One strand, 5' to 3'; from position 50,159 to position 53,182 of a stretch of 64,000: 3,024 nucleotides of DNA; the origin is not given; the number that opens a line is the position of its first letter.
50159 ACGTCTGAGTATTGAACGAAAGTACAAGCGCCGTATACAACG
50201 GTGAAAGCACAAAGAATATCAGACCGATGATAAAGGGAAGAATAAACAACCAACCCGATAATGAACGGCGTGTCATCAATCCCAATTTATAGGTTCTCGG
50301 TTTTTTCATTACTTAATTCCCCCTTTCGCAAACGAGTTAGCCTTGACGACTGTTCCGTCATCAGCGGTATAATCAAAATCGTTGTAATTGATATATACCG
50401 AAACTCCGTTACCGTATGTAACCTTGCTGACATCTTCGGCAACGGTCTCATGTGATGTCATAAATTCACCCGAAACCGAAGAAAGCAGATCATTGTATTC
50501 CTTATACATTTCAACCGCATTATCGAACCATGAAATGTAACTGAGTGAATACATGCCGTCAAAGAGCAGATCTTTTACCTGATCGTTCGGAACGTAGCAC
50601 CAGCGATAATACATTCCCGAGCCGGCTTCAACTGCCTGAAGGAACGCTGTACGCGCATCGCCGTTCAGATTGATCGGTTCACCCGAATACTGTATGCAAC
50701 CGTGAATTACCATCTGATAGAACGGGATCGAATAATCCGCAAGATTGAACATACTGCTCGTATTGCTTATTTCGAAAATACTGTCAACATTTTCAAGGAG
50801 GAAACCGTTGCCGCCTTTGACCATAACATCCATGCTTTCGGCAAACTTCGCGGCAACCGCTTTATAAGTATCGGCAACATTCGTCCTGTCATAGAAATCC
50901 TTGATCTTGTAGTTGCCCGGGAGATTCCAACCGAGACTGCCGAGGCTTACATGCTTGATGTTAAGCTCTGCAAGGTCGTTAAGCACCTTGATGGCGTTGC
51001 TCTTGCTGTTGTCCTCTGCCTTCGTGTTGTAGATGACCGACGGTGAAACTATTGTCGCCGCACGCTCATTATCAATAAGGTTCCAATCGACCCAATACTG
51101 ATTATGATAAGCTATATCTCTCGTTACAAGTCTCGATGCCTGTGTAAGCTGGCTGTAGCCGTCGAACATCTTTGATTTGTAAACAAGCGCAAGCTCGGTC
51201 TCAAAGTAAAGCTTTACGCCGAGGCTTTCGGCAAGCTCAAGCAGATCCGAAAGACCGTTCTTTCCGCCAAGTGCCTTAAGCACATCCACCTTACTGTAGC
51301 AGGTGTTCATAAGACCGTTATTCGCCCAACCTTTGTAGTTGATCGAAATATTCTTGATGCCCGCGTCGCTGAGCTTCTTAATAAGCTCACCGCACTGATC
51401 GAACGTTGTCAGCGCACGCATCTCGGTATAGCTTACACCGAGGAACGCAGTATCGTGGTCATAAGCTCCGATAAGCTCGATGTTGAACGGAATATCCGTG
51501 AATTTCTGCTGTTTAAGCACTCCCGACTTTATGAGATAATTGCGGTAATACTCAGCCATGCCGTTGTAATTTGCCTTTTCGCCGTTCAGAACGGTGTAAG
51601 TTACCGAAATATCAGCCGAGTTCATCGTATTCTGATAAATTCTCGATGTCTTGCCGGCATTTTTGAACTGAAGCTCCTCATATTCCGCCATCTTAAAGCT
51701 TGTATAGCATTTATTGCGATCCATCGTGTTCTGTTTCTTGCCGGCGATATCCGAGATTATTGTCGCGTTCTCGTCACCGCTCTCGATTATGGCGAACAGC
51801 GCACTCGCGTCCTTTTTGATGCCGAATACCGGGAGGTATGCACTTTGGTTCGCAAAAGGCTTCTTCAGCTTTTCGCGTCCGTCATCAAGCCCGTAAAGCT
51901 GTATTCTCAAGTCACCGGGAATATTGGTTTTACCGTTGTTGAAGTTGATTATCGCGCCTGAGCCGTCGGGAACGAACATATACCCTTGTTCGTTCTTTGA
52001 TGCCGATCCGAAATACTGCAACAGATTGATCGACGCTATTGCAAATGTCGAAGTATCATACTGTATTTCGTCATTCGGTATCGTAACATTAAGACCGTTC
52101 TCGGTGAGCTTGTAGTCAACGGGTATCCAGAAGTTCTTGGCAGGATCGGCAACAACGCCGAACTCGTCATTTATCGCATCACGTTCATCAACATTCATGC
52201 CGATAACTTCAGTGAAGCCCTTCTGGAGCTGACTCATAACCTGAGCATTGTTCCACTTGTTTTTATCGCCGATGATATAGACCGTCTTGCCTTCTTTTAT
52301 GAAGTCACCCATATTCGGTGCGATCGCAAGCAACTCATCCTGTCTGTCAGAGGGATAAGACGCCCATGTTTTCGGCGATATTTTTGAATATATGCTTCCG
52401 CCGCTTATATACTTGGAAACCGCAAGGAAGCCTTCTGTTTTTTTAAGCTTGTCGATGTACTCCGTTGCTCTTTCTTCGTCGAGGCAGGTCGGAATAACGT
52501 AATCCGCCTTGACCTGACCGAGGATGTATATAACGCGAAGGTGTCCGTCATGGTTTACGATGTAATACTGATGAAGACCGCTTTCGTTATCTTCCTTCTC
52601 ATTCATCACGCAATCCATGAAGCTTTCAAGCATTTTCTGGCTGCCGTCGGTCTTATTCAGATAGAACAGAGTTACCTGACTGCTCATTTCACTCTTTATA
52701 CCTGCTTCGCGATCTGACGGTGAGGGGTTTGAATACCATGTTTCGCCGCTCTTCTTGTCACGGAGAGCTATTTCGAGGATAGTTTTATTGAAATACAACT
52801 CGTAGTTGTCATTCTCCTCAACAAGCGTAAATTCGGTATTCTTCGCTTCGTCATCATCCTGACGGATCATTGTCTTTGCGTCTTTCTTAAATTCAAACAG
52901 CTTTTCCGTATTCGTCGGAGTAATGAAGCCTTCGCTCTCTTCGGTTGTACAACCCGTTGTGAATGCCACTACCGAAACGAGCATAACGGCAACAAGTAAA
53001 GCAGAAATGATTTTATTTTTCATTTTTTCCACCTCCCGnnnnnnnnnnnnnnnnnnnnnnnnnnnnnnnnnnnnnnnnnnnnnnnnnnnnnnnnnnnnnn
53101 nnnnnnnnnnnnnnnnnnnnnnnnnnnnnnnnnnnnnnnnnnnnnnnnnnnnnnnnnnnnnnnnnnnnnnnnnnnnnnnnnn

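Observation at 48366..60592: Atypical ABC importer locus: giant binding protein, two permease pairs, no ATPase, plus NHL-repeat, Yip1-like and 904-aa lipoprotein genes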

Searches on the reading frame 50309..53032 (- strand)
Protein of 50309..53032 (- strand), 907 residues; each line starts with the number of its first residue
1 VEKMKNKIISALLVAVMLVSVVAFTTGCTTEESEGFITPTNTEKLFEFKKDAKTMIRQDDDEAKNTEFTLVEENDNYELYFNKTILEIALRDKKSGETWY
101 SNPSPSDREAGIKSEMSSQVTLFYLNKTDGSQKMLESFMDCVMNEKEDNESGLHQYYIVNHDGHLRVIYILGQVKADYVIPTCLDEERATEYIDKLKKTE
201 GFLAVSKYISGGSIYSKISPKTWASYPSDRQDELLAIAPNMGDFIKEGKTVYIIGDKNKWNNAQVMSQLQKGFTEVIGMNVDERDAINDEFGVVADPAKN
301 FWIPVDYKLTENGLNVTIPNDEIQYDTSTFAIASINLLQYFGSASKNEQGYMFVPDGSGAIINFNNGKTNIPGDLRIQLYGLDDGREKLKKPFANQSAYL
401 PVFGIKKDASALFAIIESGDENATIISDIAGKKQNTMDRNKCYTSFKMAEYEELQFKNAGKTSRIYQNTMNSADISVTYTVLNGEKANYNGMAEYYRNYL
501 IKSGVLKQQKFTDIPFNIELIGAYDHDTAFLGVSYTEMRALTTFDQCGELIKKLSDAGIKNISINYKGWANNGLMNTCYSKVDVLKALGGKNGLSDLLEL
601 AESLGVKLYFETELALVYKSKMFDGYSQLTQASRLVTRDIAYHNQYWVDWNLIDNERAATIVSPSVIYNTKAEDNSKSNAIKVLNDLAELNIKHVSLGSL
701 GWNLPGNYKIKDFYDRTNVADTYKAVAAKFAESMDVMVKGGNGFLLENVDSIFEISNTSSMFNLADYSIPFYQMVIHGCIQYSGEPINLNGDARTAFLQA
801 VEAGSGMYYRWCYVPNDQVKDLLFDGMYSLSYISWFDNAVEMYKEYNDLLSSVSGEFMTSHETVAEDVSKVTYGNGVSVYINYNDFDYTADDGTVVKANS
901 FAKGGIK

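Call 3: search_protein_families(library=pfam, proteins=[window:50309-53032:-], max_evalue=0.01)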
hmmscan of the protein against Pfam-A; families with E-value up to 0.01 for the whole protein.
window:50309-53032:- (907 aa): 1 family
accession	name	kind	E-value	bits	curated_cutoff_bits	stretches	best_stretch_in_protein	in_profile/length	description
PF18952.6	DUF5696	-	7.9e-175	583.3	25.6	1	286-901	6-612/612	Family of unknown function (DUF5696)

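Call 6: search_protein_families(library=ncbifam, proteins=[window:50309-53032:-], max_evalue=0.01)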
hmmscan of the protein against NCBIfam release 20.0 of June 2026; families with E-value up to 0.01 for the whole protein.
window:50309-53032:- (907 aa): 0 families

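Call 10: search_solved_structures(query=window:50309-53032:-, max_evalue=1)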
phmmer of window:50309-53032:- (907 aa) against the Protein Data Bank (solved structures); distinct sequences matched with E-value up to 1: 0.
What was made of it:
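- Tried and rejected: Sequence search of the 904-aa protein alone against the PDB found nothing (call 10).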

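Call 12: find_homologous_proteins(query=window:50309-53032:-, max_evalue=0.00001)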
Query window:50309-53032:- (907 aa): 642 proteins with E <= 0.00001 among 8000 candidates; the best 120 are listed.
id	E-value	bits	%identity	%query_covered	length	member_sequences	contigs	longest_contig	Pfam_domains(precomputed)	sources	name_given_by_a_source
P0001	0.0e+0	2047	100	100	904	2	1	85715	PF18952.7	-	-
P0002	0.0e+0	1463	71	99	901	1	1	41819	PF18952.7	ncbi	-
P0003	0.0e+0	1446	70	99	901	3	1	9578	PF18952.7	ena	-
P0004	0.0e+0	1440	69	99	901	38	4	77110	PF18952.7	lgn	-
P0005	0.0e+0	1412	68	99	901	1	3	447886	PF18952.7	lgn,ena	-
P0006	0.0e+0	1393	69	100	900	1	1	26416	PF18952.7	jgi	-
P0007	0.0e+0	1381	67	99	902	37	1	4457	PF18952.7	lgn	-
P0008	0.0e+0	1362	67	97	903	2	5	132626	PF18952.7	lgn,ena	-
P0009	0.0e+0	1355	66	99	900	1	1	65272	PF18952.7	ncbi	-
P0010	0.0e+0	1347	65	99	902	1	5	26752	PF18952.7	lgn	-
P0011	0.0e+0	1331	63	99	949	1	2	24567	PF18952.7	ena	-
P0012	0.0e+0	1328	64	99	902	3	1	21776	PF18952.7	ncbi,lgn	-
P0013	0.0e+0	1324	63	100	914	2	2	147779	PF18952.7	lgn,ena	-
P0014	0.0e+0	1318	65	94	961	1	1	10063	PF18952.7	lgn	-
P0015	0.0e+0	1317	65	100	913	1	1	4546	PF18952.7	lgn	-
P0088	1.0e-95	340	30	91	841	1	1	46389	PF18952.7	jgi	jgi:hypothetical protein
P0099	3.0e-92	328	29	98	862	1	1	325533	PF18952.7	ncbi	-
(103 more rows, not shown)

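Call 15: find_related_loci(query=A1, collection=genome_contigs, flank=10000)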
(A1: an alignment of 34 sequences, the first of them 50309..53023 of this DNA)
Query A1 (904 aa) in genome_contigs; peptide patterns used: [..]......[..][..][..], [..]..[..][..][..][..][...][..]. (x = any residue, [..] = any of these).
599 stretches matched a pattern (row limit reached: there are more); 589 encode a relative of the query (tblastn E <= 1e-3); the best 80 are kept; 80 distinct loci.
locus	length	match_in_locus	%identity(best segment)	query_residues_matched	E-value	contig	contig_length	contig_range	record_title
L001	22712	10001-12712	90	1-904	0e+0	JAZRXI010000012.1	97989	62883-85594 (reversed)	MAG: Clostridia bacterium isolate T1900044951_TA20190004.MAGScoT_cleanbin_000006 SGB_3657_k141_1033307, whole genome sho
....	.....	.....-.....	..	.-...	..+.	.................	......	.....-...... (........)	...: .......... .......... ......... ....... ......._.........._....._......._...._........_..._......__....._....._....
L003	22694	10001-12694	66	1-902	0e+0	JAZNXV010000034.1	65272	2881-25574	MAG: Clostridia bacterium isolate T1900044778_TS20190244.MAGScoT_cleanbin_000016 SGB_2525_k141_2975097, whole genome sho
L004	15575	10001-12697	64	1-902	0e+0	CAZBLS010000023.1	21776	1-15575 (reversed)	MAG TPA_asm: uncultured Oscillospiraceae bacterium isolate SRP350583_co2_425 genome assembly, contig: NODE_3403_length_2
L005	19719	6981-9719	63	5-904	0e+0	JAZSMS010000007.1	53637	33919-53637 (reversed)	MAG: Clostridia bacterium isolate T1900044553_TS20190019.MAGScoT_cleanbin_000017 SGB_263_k141_288096, whole genome shotg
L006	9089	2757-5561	60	4-902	0e+0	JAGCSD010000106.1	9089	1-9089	MAG: Clostridia bacterium isolate RGIG10073 Yak_Rumen-1__c1282300, whole genome shotgun sequence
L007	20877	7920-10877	66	1-902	0e+0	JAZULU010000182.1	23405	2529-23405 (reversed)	MAG: Clostridia bacterium isolate T1900044904_TS20190370.MAGScoT_cleanbin_000013 SGB_3303_k141_3186581, whole genome sho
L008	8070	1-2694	60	16-902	0e+0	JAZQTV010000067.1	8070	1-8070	MAG: Clostridia bacterium isolate T1900045185_TC20190181.MAGScoT_cleanbin_000015 SGB_5266_k141_2574795, whole genome sho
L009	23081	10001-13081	62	1-899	0e+0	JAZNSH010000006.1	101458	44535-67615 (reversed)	MAG: Clostridia bacterium isolate T1900044810_TS20190276.MAGScoT_cleanbin_000007 SGB_2777_k141_917538, whole genome shot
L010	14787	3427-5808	34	58-881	1e-128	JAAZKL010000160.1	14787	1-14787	MAG: Clostridiaceae bacterium isolate AS22ysBPME_286 85523_AS22, whole genome shotgun sequence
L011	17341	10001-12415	32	63-898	3e-120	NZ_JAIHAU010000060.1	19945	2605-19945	MAG: Mahella sp. isolate M2_7_6_bin.2 scaffold_1912, whole genome shotgun sequence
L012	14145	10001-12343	31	63-880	2e-118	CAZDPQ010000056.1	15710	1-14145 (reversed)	MAG TPA_asm: uncultured Oscillospiraceae bacterium isolate binchicken_co190_421 genome assembly, contig: NODE_6341_lengt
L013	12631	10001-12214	33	67-834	8e-118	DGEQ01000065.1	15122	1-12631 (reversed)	MAG TPA_asm: Hungateiclostridiaceae bacterium UBA3922 UBA3922_contig_4691, whole genome shotgun sequence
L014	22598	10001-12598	30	2-902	1e-113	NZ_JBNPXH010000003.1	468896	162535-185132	Anaerotaenia torta strain DSM 100431 Ga0415261_03, whole genome shotgun sequence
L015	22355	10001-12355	33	67-902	8e-112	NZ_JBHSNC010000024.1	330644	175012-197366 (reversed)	Cohnella yongneupensis strain KACC 11768 platanus_K_default_24, whole genome shotgun sequence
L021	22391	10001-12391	32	59-904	7e-110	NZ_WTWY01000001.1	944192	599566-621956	Paenibacillus sp. USDA918EY NODE_1_length_944192_cov_244.802986, whole genome shotgun sequence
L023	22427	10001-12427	30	39-903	1e-107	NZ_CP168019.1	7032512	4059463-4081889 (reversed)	Paenibacillus amylolyticus strain Cl19 chromosome, complete genome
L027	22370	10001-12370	29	67-903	7e-107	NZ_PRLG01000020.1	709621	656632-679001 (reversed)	Paenibacillus illinoisensis strain E3 NODE_121_length_709581_cov_251.871002, whole genome shotgun sequence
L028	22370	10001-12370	30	67-903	3e-106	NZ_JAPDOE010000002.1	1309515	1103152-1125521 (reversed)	Paenibacillus sp. LS1 LS1_assembly_unicycler_contig_2, whole genome shotgun sequence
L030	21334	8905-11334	30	68-899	3e-106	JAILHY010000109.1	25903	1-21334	MAG: Lachnospiraceae bacterium isolate RUI136 k141_5269518_flag=1_multi=19.0000_len=25903, whole genome shotgun sequence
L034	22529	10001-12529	29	2-902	2e-104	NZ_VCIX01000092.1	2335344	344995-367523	Paenibacillus paridis strain py1325 scaffold18, whole genome shotgun sequence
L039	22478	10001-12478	30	1-882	6e-103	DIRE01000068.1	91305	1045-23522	MAG TPA_asm: Clostridiaceae bacterium UBA5444 UBA5444_contig_2416, whole genome shotgun sequence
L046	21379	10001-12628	29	65-880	3e-101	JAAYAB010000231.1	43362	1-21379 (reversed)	MAG: Bacillota bacterium isolate AS02xzSISU_7 28756_AS02, whole genome shotgun sequence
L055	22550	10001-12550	29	8-904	3e-100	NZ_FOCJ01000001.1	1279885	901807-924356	Paenibacillus sp. OV219, whole genome shotgun sequence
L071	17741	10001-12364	29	67-902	2e-95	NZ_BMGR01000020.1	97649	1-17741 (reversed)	Paenibacillus abyssi strain CGMCC 1.12987 sequence20, whole genome shotgun sequence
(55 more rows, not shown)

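Call 26: predict_structure(alignment_id=A1)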
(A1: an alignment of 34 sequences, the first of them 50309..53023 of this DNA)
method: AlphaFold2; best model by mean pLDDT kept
length: 904 residues; sequences in the alignment: 34
mean_pLDDT: 89.7   pTM: 0.86
mean pLDDT of the five models: 89.7, 89.6, 87.7, 87.6, 87.3
residues with pLDDT >= 90: 606; 70-90: 259; 50-70: 27; < 50: 12
segments of 3 or more residues with pLDDT < 50: 23-31
pLDDT, mean of each block of 10 residues (from residue 1): 62 66 44 75 91 92 95 97 95 94 90 95 86 92 67 92 93 83 93 89 86 93 91 91 93 80 87 89 90 80 96 96 89 95 93 94 83 89 76 86 95 96 90 87 91 77 83 97 95 97 94 95 87 92 98 95 95 93 96 97 97 86 89 90 82 89 94 94 97 93 89 94 97 94 95 86 93 96 87 95 95 80 84 95 94 95 95 95 94 95 63
secondary structure, 60 per line:
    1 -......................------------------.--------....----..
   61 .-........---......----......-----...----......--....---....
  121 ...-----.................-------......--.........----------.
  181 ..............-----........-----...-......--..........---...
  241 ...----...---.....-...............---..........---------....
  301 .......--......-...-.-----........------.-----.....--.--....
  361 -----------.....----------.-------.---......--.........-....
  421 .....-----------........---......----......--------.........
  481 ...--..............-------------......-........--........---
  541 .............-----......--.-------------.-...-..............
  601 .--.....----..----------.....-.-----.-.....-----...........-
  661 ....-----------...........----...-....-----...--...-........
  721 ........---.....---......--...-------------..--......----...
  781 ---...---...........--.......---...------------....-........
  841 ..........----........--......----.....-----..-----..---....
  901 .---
elements in order (helices of 4 or more, strands of 3 or more residues): H2-23 E51-54 E63-70 E74-79 E84-89 E95-97 H102-107 H110-113 E117-123 E129-133 H134-145 E153-158 E161-169 E180-182 H183-194 H200-207 E213-215 H217-222 H225-234 H238-243 E248-250 H254-258 H260-274 H278-287 E297-307 E310-315 E327-334 E347-351 E357-360 E372-376 E399-404 E407-415 E420-425 E437-444 E448-453 E458-463 E472-480 H486-499 E513-518 E520-527 E530-537 H541-553 E559-564 H587-601 E604-608 H625-628 E639-643 E649-659 H661-664 H676-686 E691-693 H695-698 E704-706 E709-711 H713-728 E732-736 H740-745 E748-750 H768-773 E778-780 H790-800 E803-809 H833-850 E855-862 E865-870 E875-879 E897-901
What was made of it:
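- AF2 model pLDDT 89.7 (call 26).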

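Call 28: fold_search(model_id=the predicted structure, library=pdb)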
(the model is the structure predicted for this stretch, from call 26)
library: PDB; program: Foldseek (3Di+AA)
matches with E <= 10: 1157; with E <= 0.001: 427
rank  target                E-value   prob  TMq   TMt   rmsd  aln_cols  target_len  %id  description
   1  5opq_A                1.0e-31  1.00  0.51  0.68   8.2       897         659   12  A 3,6-anhydro-D-galactosidase produced by Zobellia galactanivorans. This is an exo-lytic enzyme that hydrolyzes termin (released 2017-11-29)
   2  5opq_D                6.8e-31  1.00  0.51  0.68   8.7       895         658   12  A 3,6-anhydro-D-galactosidase produced by Zobellia galactanivorans. This is an exo-lytic enzyme that hydrolyzes termin (released 2017-11-29)
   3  8rzk_A                3.4e-30  1.00  0.51  0.67   8.5       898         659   13  The Michaelis complex of ZgGH129 D486N from Zobellia galactanivorans with neo-b/k-oligo-carrageenan tetrasaccharide (b (released 2024-07-31)
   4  5wzq_A                3.3e-24  1.00  0.51  0.72   6.6       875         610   11  Alpha-N-acetylgalactosaminidase NagBb from Bifidobacterium bifidum - quadruple mutant (released 2017-06-07)
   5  5wzn_A                6.1e-24  1.00  0.51  0.72   6.4       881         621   11  Alpha-N-acetylgalactosaminidase NagBb from Bifidobacterium bifidum - GalNAc complex (released 2017-06-07)
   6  5wzn_B                7.2e-24  1.00  0.51  0.71   6.4       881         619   11  Alpha-N-acetylgalactosaminidase NagBb from Bifidobacterium bifidum - GalNAc complex (released 2017-06-07)
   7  5wzp_A                9.0e-24  1.00  0.51  0.73   6.8       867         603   11  Alpha-N-acetylgalactosaminidase NagBb from Bifidobacterium bifidum - ligand free (released 2017-06-07)
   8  5wzp_B                1.2e-23  1.00  0.50  0.72   6.0       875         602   11  Alpha-N-acetylgalactosaminidase NagBb from Bifidobacterium bifidum - ligand free (released 2017-06-07)
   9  5wzr_B                1.2e-23  1.00  0.51  0.70   6.7       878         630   12  Alpha-N-acetylgalactosaminidase NagBb from Bifidobacterium bifidum - Gal-NHAc-DNJ complex (released 2017-06-07)
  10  5wzq_B                3.4e-23  1.00  0.49  0.70   7.0       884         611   10  Alpha-N-acetylgalactosaminidase NagBb from Bifidobacterium bifidum - quadruple mutant (released 2017-06-07)
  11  5wzr_A                5.9e-23  1.00  0.51  0.71   6.9       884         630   12  Alpha-N-acetylgalactosaminidase NagBb from Bifidobacterium bifidum - Gal-NHAc-DNJ complex (released 2017-06-07)
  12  6qev_B                1.1e-16  1.00  0.40  0.29  10.3       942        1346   10  EngBF DARPin Fusion 4b B6 (released 2019-11-06)
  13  6sh9_B                2.6e-16  1.00  0.40  0.29  10.0       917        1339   10  EngBF DARPin Fusion 4b D12 (released 2019-11-06)
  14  5a55                  6.2e-16  1.00  0.41  0.35  10.3       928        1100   10  The native structure of GH101 from Streptococcus pneumoniae TIGR4 (released 2015-09-02)
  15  5a59_A                9.2e-16  1.00  0.41  0.35   9.5       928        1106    9  The structure of GH101 E796Q mutant from Streptococcus pneumoniae TIGR4 in complex with T-antigen (released 2015-09-02)
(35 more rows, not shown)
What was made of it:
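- Foldseek best hits are GH129-like DagB 5opq (E 1e-31) and GH129 NagBb (E 6e-24), then GH101, GH31 and GH36 (call 28). Every solved protein with this fold found by Foldseek is an enzyme (call 28).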
